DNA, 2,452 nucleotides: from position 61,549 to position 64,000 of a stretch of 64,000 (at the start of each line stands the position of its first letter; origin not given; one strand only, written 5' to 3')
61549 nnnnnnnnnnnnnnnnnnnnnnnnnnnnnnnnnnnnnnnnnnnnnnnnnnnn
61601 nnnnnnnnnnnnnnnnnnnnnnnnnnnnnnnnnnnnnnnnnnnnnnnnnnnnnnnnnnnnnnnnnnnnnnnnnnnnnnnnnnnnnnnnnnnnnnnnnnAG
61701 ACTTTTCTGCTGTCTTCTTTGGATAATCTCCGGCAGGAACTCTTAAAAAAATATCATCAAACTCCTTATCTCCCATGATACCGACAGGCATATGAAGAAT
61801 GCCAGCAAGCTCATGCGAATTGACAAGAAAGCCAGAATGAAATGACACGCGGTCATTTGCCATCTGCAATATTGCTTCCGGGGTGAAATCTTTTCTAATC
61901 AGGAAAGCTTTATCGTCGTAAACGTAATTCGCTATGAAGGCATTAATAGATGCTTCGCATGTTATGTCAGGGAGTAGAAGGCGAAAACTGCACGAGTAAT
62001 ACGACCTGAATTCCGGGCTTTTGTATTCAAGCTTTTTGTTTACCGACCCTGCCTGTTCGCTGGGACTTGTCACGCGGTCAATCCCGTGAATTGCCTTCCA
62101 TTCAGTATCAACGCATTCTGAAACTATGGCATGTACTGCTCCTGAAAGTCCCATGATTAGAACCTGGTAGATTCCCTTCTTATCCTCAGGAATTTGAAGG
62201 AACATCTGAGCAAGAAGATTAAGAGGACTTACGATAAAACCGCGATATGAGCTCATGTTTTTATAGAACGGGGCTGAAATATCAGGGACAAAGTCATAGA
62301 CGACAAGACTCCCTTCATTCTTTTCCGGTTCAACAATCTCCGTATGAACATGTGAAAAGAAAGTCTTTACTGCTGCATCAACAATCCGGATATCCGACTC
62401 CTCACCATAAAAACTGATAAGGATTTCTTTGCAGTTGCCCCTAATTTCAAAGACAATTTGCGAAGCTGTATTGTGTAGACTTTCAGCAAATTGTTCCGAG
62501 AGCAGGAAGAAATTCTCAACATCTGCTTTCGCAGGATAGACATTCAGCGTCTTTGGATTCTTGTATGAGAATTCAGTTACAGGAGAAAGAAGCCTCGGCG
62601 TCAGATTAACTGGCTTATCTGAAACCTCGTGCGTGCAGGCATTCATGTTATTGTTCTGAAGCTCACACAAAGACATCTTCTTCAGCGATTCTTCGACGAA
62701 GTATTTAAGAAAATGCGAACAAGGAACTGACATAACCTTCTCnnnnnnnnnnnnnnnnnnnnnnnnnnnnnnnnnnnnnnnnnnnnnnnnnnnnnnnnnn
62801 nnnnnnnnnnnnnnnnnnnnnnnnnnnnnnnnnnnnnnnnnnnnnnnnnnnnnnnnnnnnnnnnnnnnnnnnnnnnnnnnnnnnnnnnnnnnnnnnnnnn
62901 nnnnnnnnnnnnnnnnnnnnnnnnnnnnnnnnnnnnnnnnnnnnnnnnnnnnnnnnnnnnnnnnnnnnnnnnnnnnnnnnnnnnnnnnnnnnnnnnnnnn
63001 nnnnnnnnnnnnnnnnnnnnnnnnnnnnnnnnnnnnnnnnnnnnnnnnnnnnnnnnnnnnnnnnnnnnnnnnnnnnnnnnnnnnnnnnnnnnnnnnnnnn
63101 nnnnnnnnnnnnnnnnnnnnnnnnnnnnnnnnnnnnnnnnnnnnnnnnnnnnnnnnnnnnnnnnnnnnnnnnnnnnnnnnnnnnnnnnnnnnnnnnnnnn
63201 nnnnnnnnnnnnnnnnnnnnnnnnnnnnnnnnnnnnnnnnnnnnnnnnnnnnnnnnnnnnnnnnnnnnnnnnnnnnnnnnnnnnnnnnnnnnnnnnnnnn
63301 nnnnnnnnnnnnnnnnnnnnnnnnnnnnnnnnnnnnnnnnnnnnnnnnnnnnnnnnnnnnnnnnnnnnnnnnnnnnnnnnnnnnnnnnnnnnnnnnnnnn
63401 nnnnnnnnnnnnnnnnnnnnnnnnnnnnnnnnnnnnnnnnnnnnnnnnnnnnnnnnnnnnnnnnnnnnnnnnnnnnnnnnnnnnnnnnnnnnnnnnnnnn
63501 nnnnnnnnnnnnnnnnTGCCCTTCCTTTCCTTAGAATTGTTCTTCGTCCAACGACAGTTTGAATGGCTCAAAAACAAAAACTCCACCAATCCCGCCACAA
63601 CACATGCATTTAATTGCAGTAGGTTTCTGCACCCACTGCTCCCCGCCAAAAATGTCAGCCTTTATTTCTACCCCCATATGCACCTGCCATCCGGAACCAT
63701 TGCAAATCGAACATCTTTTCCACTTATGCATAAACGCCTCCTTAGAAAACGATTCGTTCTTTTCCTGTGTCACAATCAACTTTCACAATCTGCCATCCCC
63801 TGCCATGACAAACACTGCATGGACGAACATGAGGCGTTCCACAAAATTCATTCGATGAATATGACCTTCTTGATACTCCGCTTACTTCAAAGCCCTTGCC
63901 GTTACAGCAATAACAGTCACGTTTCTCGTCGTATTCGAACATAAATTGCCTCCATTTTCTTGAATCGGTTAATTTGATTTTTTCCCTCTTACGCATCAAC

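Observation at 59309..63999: Element cargo: Xis-like HTH, FtsK/TraD/HerA-like ATPase with novel 370-aa N-terminus, Replic_Relax protein, and two overlapping CxxCxGxG mini-proteins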

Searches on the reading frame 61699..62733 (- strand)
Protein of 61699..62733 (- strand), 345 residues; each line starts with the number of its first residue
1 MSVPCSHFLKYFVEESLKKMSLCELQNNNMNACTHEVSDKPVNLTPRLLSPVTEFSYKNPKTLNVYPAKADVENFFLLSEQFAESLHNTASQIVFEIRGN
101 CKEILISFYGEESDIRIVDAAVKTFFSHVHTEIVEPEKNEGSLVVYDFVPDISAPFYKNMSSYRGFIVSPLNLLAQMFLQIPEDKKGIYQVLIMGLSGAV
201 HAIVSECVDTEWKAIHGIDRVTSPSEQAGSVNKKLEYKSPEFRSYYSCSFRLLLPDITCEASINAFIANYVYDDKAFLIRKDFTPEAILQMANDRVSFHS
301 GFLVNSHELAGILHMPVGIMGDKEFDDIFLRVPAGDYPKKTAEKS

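Call 43: predict_structure(alignment_id=A2)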
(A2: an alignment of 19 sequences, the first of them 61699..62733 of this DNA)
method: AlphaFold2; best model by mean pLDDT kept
length: 345 residues; sequences in the alignment: 19
mean_pLDDT: 83.3   pTM: 0.85
mean pLDDT of the five models: 83.3, 82.9, 82.8, 80.7, 78.5
residues with pLDDT >= 90: 162; 70-90: 119; 50-70: 44; < 50: 20
segments of 3 or more residues with pLDDT < 50: 1-4, 15-19, 231-234, 339-345
pLDDT, mean of each block of 10 residues (from residue 1): 55 50 72 89 91 93 90 85 88 95 94 96 90 93 95 89 83 88 94 88 84 70 65 59 86 93 92 92 95 97 92 81 68 62 40
secondary structure, 60 per line:
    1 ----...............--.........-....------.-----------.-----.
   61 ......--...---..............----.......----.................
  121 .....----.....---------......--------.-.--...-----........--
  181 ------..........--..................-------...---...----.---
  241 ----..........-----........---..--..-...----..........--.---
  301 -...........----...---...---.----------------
elements in order: H5-19 H22-30 H32-35 E60-66 H75-88 E93-99 E104-111 H112-125 E130-134 E144-149 H171-178 E187-196 H199-216 E245-254 H260-267 E278-280 H285-294 E302-305 H306-312

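Call 45: search_protein_representatives(alignment_id=A2)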
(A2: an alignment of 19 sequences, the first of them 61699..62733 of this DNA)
Query: 19 sequences, 345 profile positions. Proteins with E-value up to 0.001 (for the whole library): 322; up to 1e-10: 139; up to 1e-30: 15. The best 150 are listed.
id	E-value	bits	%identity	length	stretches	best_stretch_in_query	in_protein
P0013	2.3e-162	556.3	-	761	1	1-344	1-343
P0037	7.9e-162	554.5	-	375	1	1-345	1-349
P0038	1.4e-120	419.0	-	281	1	73-345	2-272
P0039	1.6e-119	415.4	-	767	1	3-341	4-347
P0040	3.2e-102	358.5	-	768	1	1-342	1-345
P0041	3.1e-98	345.4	-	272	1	4-269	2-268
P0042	9.7e-97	340.5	-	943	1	3-344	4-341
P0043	1.4e-95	336.7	-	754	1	5-344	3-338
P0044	1.1e-84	300.9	-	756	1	3-344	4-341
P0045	1.7e-74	267.3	-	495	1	4-342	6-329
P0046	6.2e-72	258.9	-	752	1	4-343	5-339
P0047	2.1e-63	230.9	-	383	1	148-344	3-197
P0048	4.9e-54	200.1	-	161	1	1-147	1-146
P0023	5.5e-51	190.0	-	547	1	218-345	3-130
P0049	2.5e-48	181.3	-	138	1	1-137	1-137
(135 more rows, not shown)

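Call 47: fold_search(model_id=the predicted structure, library=pdb)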
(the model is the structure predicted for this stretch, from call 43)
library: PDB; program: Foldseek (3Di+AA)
matches with E <= 10: 976; with E <= 0.001: 8
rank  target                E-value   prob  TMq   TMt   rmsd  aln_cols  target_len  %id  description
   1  7o42_E                2.7e-05  1.00  0.39  0.17   9.6       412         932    8  TrwK/VirB4unbound trimer of dimers complex (with Hcp1) from the R388 type IV secretion system determined by cryo-EM. (released 2022-06-22)
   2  8rtd_h                7.0e-05  1.00  0.37  0.30   8.9       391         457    9  Stalk-Arches-IMC structure from the fully-assembled R388 type IV secretion system determined by cryo-EM. (released 2024-06-19)
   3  8rtb_B                1.1e-04  1.00  0.37  0.22   9.3       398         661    9  Extended inner membrane complex (IMC) protomer structure (TrwM/VirB3-TrwK/VirB4-TrwI/VirB6-TrwG/VirB8-TrwE/VirB10) fro (released 2024-06-19)
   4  8rtd_V                1.4e-04  1.00  0.37  0.21   9.2       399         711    8  Stalk-Arches-IMC structure from the fully-assembled R388 type IV secretion system determined by cryo-EM. (released 2024-06-19)
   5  8rtd_P                1.7e-04  0.99  0.37  0.20   9.3       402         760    9  Stalk-Arches-IMC structure from the fully-assembled R388 type IV secretion system determined by cryo-EM. (released 2024-06-19)
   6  8rtb_A                2.5e-04  1.00  0.41  0.22   8.9       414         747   10  Extended inner membrane complex (IMC) protomer structure (TrwM/VirB3-TrwK/VirB4-TrwI/VirB6-TrwG/VirB8-TrwE/VirB10) fro (released 2024-06-19)
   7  8rtd_O                2.5e-04  1.00  0.41  0.21   8.9       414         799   10  Stalk-Arches-IMC structure from the fully-assembled R388 type IV secretion system determined by cryo-EM. (released 2024-06-19)
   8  8rtd_T                2.5e-04  1.00  0.41  0.21   8.9       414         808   10  Stalk-Arches-IMC structure from the fully-assembled R388 type IV secretion system determined by cryo-EM. (released 2024-06-19)
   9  7o41_A                3.3e-03  0.98  0.42  0.22   8.1       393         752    9  Hexameric composite model of the Inner Membrane Complex (IMC) with the Arches from the fully-assembled R388 type IV se (released 2022-06-22)
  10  2ipi_A                4.8e-03  0.63  0.23  0.18  10.1       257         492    8  Crystal Structure of Aclacinomycin Oxidoreductase (released 2007-01-23)
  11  3nwg                  5.1e-03  0.51  0.16  0.28  14.8       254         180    9  The crystal structure of a microcomparments protein from Desulfitobacterium hafniense DCB (released 2010-09-22)
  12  7o43_B                5.7e-03  0.97  0.42  0.21  10.4       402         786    8  TrwK/VirB4unbound dimer complex from R388 type IV secretion system determined by cryo-EM. (released 2022-06-22)
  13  6vsa_V                6.1e-03  0.25  0.15  0.20  19.5       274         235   10  Single particle reconstruction of HemQ from Geobacillus based on data acquired in the presence of substantial aberrati (released 2020-02-19)
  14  4nwn_A                8.8e-03  0.33  0.16  0.27  18.6       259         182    8  Computationally Designed Two-Component Self-Assembling Tetrahedral Cage T32-28 (released 2014-05-28)
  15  2vxh_F                8.8e-03  0.33  0.18  0.25  21.2       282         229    7  The crystal structure of chlorite dismutase: a detox enzyme producing molecular oxygen (released 2009-03-03)
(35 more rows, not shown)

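Call 61: fold_search(model_id=the predicted structure, library=viral)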
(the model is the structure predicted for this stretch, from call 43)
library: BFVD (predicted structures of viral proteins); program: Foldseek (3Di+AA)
matches with E <= 10: 610; with E <= 0.001: 6
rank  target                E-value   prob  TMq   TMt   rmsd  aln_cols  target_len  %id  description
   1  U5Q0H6                3.9e-14  1.00  0.57  0.37   5.3       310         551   13  Uncharacterized protein [Bacillus phage Slash]
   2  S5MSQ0                7.1e-13  1.00  0.55  0.22  10.3       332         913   14  Lipid A export ATP-binding/permease protein Msb [Bacillus phage JL]
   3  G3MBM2                3.0e-11  1.00  0.55  0.25   6.3       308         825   14  Gp156 [Bacillus phage G]
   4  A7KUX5                1.3e-07  1.00  0.41  0.20  22.0       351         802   13  (no name in the UniProt tables at hand)
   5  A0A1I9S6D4            9.6e-07  1.00  0.45  0.47  13.8       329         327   14  (no name in the UniProt tables at hand)
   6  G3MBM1                1.3e-06  1.00  0.45  0.31   7.1       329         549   12  Gp155 [Bacillus phage G]
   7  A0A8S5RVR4            4.0e-03  0.90  0.37  0.31   9.9       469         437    8  Component of type IV transporter system [Siphoviridae sp. ctHip2]
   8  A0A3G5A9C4            1.9e-02  0.54  0.30  0.21  14.2       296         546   12  FAD-binding oxidoreductase [Hyperionvirus sp.]
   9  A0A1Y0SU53            1.9e-02  0.20  0.18  0.24  19.1       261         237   11  Uncharacterized protein [Pseudomonas phage Phabio]
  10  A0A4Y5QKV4            7.2e-02  0.30  0.15  0.16   7.0        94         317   19  (no name in the UniProt tables at hand)
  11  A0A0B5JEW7            8.1e-02  0.06  0.11  0.05  13.7       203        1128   10  GMC oxidoreductase [Pandoravirus inopinatum]
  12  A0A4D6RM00            1.2e-01  0.35  0.15  0.24   7.1        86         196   14  (no name in the UniProt tables at hand)
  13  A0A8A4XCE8            1.2e-01  0.28  0.15  0.13   5.9        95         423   15  Replication-associated protein [Grus japonensis CRESS-DNA-virus sp.]
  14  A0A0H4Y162            1.5e-01  0.18  0.16  0.16   7.3       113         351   11  Putative apurinic-apyrimidinic endonuclease 1 [Salmon gill poxvirus]
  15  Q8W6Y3                1.9e-01  0.33  0.16  0.40   6.0       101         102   16  Uncharacterized protein [Synechococcus phage P60]
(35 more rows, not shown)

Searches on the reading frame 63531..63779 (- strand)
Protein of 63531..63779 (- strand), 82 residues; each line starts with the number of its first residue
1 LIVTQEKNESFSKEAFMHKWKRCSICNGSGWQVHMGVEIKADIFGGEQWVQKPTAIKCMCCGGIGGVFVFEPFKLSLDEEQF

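Call 4: search_protein_families(library=pfam, proteins=[window:63531-63779:-], max_evalue=0.1)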
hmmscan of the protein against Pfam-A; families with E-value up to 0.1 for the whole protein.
window:63531-63779:- (82 aa): 0 families

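Call 5: search_protein_families(library=phrogs, proteins=[window:63531-63779:-], max_evalue=0.1)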
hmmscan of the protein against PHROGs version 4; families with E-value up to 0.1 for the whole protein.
window:63531-63779:- (82 aa): 4 families
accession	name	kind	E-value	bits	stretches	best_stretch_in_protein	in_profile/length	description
phrog_12902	-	unknown function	0.0024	19.1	1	9-65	12-50/61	-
phrog_16968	-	unknown function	0.0039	18.3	1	21-71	32-79/165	-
phrog_9961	-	unknown function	0.025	16.3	0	17-37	4-23/99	-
phrog_8027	-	unknown function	0.066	14.4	0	17-67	2-39/153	-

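Call 6: search_protein_families(library=padloc, proteins=[window:63531-63779:-], max_evalue=0.1)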
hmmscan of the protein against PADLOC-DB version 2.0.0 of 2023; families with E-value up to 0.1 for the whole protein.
window:63531-63779:- (82 aa): 0 families

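Call 8: search_protein_families(library=ncbifam, proteins=[window:63531-63779:-], max_evalue=0.1)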
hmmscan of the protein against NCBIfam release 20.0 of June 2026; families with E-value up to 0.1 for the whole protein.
window:63531-63779:- (82 aa): 0 families

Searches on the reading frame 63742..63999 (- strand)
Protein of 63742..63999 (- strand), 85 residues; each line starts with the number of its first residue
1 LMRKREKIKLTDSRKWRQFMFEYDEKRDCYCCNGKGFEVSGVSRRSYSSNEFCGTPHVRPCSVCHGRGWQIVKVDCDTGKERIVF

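Call 4: search_protein_families(library=pfam, proteins=[window:63742-63999:-], max_evalue=0.1)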
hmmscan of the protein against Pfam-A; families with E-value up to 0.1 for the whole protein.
window:63742-63999:- (85 aa): 3 families
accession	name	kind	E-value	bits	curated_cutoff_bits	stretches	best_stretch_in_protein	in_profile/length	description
PF05077.17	DUF678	-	0.0024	18.4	24.1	1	15-65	14-64/74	Protein of unknown function (DUF678)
PF00684.25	DnaJ_CXXCXGXG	-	0.022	15.4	32.7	1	26-78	15-60/65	DnaJ central domain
PF17302.8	DUF5351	-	0.033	14.9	27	0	29-37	20-28/29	Family of unknown function (DUF5351)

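Call 5: search_protein_families(library=phrogs, proteins=[window:63742-63999:-], max_evalue=0.1)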
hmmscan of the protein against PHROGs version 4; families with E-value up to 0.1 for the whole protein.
window:63742-63999:- (85 aa): 2 families
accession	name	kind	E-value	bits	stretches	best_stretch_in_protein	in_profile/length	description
phrog_11137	-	unknown function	0.034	15.1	0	23-37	13-28/54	-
phrog_33421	-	unknown function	0.076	14.1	0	22-37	3-18/65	-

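Call 6: search_protein_families(library=padloc, proteins=[window:63742-63999:-], max_evalue=0.1)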
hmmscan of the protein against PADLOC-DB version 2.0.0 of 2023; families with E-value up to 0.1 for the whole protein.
window:63742-63999:- (85 aa): 0 families

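Call 8: search_protein_families(library=ncbifam, proteins=[window:63742-63999:-], max_evalue=0.1)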
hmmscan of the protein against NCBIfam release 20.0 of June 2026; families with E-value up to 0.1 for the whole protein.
window:63742-63999:- (85 aa): 1 family
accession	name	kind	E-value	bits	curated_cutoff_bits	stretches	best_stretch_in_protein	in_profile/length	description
TIGR02349.1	DnaJ_bact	equivalog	0.044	13.2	377.2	1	25-78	159-205/354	molecular chaperone DnaJ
